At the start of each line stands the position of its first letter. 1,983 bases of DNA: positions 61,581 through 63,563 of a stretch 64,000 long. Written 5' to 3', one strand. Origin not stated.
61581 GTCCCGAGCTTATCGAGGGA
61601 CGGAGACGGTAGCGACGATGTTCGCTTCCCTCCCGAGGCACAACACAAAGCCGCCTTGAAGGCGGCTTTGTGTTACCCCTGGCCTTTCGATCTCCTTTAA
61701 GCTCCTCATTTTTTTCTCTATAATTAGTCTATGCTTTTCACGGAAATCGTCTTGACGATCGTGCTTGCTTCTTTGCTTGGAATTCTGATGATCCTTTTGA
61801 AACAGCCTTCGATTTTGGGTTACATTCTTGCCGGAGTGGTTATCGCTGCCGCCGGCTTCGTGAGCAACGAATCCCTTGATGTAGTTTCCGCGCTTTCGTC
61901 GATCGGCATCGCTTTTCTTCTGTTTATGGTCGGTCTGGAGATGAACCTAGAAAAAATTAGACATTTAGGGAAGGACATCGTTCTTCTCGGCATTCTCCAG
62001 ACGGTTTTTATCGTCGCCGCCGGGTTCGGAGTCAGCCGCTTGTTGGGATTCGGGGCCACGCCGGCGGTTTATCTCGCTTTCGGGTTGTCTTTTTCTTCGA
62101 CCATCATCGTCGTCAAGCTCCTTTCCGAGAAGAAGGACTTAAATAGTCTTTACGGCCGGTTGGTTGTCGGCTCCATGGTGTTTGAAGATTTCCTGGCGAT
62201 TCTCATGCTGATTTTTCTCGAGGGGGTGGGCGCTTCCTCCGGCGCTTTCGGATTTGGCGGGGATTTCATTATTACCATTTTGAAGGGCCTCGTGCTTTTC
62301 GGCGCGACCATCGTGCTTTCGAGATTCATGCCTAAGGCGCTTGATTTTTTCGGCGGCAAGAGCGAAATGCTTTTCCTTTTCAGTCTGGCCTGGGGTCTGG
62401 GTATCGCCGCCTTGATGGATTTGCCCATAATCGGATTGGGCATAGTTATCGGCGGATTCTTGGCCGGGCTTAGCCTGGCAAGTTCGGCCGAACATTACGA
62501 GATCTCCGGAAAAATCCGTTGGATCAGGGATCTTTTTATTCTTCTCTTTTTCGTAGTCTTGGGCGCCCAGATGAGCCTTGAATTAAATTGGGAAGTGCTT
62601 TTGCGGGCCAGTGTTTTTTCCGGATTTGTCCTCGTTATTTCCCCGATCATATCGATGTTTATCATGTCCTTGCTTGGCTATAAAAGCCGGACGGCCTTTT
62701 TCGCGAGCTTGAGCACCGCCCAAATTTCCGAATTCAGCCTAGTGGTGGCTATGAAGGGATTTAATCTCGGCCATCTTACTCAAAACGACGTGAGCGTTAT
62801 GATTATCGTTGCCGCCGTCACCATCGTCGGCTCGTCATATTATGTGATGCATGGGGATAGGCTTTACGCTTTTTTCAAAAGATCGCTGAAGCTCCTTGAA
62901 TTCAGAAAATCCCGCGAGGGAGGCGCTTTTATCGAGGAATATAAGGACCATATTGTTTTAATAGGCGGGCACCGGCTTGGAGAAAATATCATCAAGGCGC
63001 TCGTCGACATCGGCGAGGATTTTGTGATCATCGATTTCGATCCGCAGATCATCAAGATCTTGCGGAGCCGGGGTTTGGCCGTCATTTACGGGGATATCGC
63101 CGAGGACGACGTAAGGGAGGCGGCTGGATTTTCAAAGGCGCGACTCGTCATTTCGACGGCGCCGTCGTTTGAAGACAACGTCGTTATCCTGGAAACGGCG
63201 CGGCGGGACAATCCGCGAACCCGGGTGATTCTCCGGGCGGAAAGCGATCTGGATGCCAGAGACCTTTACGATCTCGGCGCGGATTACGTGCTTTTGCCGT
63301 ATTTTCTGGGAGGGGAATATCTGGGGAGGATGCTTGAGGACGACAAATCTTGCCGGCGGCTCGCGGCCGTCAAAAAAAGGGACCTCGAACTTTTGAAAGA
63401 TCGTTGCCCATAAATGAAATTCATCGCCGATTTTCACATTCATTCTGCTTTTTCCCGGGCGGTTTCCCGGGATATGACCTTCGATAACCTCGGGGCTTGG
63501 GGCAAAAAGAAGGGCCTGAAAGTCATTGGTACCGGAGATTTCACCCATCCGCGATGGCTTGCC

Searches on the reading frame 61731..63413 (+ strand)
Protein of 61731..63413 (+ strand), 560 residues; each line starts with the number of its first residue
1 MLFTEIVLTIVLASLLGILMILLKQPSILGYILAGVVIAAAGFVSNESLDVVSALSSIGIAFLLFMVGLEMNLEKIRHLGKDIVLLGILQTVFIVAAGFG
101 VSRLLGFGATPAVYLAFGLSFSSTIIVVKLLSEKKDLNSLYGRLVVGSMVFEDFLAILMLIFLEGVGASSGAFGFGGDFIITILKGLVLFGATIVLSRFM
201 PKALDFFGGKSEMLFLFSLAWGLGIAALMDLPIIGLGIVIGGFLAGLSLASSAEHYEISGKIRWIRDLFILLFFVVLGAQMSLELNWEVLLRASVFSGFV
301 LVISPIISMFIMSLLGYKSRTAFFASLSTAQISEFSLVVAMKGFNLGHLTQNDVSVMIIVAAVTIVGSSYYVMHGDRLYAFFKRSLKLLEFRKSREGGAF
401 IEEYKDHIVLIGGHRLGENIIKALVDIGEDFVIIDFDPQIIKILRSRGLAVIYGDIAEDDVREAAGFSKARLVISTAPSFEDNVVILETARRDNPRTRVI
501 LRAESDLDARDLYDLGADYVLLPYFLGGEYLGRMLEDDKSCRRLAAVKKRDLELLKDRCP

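Call 24: find_encoding_contigs(protein=window:61731-63413:+, flank=10000, max_places=3)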
Protein window:61731-63413:+ (560 aa): 2 contigs read that carry it; 1 place shown.
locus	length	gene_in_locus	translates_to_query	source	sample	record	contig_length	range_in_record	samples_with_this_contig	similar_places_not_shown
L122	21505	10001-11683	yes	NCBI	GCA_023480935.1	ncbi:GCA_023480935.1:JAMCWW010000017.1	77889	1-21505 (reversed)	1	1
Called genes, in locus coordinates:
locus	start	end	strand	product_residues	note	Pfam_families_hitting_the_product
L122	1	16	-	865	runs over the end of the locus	-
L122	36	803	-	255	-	PF00398:RrnaAD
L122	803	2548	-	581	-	PF00580:UvrD-helicase, PF13245:AAA_19, PF13604:AAA_30 (faint), PF01443:Viral_helicase1 (faint), PF13087:AAA_12 (faint), PF13361:UvrD_C, PF13538:UvrD_C_2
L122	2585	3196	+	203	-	PF23473:LysM3_LYK4_5 (faint), PF01476:LysM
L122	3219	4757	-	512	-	PF13541:ChlI, PF00158:Sigma54_activat (faint), PF00493:MCM (faint), PF01078:Mg_chelatase, PF07728:AAA_5 (weak), PF13335:Mg_chelatase_C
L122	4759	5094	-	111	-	-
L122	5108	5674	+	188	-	PF01330:RuvA_N, PF14520:HHH_5, PF07499:RuvA_C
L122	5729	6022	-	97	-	-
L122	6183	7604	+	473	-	PF23023:Anti-Pycsar_Apyc1 (weak), PF00753:Lactamase_B, PF16661:Lactamase_B_6, PF12706:Lactamase_B_2, PF10996:Beta-Casp, PF07521:RMMBL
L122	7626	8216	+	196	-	PF18306:LDcluster4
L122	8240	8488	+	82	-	-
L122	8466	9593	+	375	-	PF01490:Aa_trans (weak), PF03222:Trp_Tyr_perm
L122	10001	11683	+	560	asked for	PF00999:Na_H_Exchanger, PF02254:TrkA_N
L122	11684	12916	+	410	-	PF27218:MJ0043_C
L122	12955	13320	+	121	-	-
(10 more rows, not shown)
